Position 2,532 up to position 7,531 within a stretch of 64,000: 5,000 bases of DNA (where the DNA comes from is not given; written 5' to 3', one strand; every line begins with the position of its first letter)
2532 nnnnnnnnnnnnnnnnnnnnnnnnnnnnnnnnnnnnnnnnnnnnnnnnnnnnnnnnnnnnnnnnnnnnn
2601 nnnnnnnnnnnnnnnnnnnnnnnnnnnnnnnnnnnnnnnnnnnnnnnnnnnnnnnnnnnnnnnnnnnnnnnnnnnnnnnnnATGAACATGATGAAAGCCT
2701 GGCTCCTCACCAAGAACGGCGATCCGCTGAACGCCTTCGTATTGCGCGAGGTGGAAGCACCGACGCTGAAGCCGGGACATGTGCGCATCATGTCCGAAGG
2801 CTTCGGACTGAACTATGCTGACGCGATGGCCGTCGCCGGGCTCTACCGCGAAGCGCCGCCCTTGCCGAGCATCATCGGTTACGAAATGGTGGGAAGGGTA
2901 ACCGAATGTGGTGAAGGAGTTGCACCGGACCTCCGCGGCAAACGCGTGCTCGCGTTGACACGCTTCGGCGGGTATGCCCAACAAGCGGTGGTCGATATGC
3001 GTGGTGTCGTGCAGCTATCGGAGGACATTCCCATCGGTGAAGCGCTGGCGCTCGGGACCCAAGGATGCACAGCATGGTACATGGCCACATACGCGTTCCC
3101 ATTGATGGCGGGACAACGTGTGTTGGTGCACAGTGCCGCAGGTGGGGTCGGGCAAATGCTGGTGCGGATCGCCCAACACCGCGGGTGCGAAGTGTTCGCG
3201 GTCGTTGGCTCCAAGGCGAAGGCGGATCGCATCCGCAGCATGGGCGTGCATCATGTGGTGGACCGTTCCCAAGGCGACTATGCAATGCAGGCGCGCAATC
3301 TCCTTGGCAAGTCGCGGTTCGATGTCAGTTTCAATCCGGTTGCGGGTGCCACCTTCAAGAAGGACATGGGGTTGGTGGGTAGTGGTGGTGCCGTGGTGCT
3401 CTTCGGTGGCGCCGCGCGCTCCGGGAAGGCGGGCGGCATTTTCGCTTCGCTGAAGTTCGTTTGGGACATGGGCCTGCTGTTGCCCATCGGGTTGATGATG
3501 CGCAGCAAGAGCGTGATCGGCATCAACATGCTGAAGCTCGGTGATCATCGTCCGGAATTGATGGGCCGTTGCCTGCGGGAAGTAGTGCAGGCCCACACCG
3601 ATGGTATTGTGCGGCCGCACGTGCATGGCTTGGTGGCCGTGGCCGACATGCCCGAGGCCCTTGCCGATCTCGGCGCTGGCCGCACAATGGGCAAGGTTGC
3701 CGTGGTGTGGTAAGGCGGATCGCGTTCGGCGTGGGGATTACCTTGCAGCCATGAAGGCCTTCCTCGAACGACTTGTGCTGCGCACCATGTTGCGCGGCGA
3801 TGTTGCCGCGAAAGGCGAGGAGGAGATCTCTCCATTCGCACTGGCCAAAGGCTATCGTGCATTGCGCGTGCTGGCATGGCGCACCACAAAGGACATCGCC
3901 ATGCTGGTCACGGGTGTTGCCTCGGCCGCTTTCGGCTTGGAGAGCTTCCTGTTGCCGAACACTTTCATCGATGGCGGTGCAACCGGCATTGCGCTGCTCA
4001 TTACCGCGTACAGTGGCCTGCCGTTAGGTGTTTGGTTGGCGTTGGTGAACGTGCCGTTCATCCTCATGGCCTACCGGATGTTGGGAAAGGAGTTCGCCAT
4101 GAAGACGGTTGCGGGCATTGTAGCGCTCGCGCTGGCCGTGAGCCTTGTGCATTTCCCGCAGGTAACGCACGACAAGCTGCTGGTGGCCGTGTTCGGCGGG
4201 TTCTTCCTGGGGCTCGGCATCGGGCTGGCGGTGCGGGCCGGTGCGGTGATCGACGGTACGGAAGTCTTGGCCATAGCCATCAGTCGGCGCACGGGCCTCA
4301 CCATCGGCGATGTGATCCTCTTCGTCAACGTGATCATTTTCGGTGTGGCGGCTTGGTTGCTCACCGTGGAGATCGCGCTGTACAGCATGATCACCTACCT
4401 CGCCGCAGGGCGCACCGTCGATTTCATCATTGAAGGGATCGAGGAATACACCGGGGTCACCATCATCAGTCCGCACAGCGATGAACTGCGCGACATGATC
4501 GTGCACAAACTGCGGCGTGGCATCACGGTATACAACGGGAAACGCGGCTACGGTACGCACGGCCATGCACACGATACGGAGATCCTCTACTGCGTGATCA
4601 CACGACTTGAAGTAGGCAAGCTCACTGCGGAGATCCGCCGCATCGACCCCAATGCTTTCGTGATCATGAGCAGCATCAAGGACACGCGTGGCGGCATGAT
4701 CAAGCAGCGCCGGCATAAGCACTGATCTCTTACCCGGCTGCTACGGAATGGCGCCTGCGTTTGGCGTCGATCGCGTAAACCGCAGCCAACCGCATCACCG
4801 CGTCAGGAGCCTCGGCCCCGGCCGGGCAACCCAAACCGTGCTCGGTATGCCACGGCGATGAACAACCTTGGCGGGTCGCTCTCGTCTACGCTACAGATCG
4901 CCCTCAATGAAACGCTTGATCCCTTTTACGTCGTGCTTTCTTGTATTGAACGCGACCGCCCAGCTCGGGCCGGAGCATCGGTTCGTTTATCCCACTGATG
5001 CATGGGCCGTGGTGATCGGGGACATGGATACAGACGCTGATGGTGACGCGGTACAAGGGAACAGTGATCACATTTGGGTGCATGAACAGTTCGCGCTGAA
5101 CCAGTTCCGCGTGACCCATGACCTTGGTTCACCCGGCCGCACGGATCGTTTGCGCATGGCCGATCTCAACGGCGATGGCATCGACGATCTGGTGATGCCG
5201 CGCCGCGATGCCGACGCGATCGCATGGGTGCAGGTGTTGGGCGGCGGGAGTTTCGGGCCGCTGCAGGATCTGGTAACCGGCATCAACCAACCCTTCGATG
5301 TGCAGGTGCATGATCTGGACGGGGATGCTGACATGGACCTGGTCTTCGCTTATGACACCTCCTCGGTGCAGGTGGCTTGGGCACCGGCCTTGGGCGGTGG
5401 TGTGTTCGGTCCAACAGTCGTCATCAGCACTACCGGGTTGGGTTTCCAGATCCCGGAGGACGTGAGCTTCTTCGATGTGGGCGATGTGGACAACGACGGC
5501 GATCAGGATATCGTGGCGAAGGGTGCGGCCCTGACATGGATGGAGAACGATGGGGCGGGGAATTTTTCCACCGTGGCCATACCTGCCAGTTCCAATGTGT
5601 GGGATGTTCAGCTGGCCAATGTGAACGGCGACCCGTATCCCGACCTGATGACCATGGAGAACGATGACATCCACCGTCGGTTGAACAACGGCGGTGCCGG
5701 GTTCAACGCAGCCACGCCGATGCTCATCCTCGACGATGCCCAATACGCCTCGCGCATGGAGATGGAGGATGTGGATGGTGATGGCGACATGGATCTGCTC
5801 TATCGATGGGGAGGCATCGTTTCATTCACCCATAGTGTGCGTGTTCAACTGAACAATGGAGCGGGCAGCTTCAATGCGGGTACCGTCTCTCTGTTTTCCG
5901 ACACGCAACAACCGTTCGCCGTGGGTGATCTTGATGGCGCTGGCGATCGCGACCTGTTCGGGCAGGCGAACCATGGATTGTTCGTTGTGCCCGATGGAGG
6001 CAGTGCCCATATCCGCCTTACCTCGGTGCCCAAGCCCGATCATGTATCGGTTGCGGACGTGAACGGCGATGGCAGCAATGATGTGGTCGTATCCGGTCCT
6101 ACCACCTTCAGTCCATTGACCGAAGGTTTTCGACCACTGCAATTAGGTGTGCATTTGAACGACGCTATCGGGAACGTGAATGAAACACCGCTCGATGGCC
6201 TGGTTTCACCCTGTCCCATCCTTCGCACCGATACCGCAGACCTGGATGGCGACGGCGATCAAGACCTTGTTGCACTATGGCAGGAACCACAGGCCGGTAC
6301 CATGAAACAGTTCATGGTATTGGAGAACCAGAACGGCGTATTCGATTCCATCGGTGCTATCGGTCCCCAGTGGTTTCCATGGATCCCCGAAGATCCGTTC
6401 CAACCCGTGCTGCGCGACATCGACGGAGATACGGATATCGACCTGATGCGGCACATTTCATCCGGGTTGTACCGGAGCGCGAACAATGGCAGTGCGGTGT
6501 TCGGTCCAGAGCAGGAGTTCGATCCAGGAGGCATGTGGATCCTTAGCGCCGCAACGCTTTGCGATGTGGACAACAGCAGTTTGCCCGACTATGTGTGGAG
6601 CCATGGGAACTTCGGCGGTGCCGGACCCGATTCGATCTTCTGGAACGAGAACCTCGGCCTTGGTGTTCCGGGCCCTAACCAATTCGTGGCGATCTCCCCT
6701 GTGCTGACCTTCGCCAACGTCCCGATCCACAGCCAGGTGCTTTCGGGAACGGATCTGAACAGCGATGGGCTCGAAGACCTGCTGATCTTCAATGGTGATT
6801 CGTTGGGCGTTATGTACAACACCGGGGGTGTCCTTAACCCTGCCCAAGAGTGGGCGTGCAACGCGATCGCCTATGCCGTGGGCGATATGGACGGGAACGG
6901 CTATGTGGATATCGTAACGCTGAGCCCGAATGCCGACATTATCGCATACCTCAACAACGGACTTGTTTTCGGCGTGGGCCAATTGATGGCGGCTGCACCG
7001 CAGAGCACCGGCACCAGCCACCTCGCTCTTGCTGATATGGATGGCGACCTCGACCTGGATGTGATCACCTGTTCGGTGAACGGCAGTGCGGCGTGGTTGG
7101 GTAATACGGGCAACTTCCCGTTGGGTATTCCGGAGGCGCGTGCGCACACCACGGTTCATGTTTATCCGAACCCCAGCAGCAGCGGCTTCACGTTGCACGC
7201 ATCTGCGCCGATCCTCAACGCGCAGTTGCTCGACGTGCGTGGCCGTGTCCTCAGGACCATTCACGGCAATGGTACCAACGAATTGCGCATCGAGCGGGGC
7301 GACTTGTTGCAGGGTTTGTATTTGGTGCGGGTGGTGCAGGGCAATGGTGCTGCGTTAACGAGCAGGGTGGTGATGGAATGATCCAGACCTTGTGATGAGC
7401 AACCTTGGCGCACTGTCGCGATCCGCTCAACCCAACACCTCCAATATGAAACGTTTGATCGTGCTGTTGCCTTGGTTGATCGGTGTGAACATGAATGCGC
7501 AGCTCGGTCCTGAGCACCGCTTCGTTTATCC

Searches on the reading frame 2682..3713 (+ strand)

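Call 18: search_protein_families(library=pfam, proteins=[window:2682-3713:+], max_evalue=0.001)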
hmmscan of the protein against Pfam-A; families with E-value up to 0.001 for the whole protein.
window:2682-3713:+ (343 aa): 3 families
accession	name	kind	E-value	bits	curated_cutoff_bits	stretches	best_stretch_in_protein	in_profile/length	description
PF00107.32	ADH_zinc_N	-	5.2e-19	68.9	31.8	1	155-284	1-115/129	Zinc-binding dehydrogenase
PF13602.12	ADH_zinc_N_2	-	9e-11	43.3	27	1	187-341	1-134/134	Zinc-binding dehydrogenase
PF08240.17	ADH_N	-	8e-10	39.3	23.5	1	30-113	1-103/104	Alcohol dehydrogenase GroES-like domain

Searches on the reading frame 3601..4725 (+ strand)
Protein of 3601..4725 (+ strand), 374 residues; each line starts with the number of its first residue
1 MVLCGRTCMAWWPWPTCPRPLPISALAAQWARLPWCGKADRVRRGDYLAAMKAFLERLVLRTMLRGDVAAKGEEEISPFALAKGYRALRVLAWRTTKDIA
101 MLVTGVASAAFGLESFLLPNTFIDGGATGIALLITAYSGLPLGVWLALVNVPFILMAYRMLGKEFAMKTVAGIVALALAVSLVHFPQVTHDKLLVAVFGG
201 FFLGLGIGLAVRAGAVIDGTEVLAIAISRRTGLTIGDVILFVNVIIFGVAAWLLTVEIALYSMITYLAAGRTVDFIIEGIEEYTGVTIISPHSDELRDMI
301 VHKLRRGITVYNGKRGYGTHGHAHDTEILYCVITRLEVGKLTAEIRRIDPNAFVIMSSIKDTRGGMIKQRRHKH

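Call 18: search_protein_families(library=pfam, proteins=[window:3601-4725:+], max_evalue=0.001)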
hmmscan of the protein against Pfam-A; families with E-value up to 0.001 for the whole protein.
window:3601-4725:+ (374 aa): 2 families
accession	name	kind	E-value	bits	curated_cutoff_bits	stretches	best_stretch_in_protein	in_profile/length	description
PF02588.21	YitT_membrane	-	3.1e-59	200.3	24.3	1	98-300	1-204/205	Uncharacterised 5xTM membrane BCR, YitT family COG1284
PF10035.14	DUF2179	-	1.7e-15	57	22.8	1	306-364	1-55/55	Uncharacterized protein conserved in bacteria (DUF2179)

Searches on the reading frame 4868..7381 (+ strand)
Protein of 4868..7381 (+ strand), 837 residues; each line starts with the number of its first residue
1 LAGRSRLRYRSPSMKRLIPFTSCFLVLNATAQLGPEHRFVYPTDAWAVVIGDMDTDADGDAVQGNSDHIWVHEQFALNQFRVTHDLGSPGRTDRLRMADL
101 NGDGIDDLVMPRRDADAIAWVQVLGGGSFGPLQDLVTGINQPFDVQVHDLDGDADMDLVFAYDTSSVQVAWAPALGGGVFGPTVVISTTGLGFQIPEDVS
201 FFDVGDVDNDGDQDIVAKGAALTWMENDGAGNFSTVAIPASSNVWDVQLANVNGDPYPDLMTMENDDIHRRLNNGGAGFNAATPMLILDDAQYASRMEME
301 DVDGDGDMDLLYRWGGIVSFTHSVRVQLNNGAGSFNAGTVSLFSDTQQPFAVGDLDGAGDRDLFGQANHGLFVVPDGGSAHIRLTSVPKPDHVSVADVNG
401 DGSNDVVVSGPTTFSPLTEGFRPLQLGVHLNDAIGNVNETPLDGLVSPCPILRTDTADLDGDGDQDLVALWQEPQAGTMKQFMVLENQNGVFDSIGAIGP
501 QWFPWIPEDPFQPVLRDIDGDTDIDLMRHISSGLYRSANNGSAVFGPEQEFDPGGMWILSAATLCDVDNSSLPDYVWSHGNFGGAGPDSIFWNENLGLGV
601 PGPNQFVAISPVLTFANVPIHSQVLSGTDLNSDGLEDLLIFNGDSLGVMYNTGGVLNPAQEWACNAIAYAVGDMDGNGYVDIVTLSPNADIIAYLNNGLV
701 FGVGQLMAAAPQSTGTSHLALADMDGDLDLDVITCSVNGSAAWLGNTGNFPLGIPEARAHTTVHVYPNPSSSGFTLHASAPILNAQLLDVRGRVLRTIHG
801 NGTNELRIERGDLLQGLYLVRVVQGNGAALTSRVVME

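Call 18: search_protein_families(library=pfam, proteins=[window:4868-7381:+], max_evalue=0.001)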
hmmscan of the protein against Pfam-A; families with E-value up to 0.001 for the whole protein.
window:4868-7381:+ (837 aa): 5 families
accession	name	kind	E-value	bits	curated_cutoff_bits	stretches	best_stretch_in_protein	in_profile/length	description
PF13517.12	FG-GAP_3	-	1.2e-41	141.5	26.9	7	673-733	1-60/61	FG-GAP-like repeat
PF12256.14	TcdB_toxin_midN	-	9.7e-08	32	24.8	0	392-413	29-50/181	Insecticide toxin TcdB middle/N-terminal region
PF18962.6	Por_Secre_tail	-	2.2e-07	31.5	27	1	765-833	1-72/75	Secretion system C-terminal sorting domain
PF01839.29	FG-GAP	-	3.2e-07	30.5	22.1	0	393-411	5-23/37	FG-GAP repeat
PF16743.10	PliI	-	4e-05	23.7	27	0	74-123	41-90/123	Periplasmic lysozyme inhibitor of I-type lysozyme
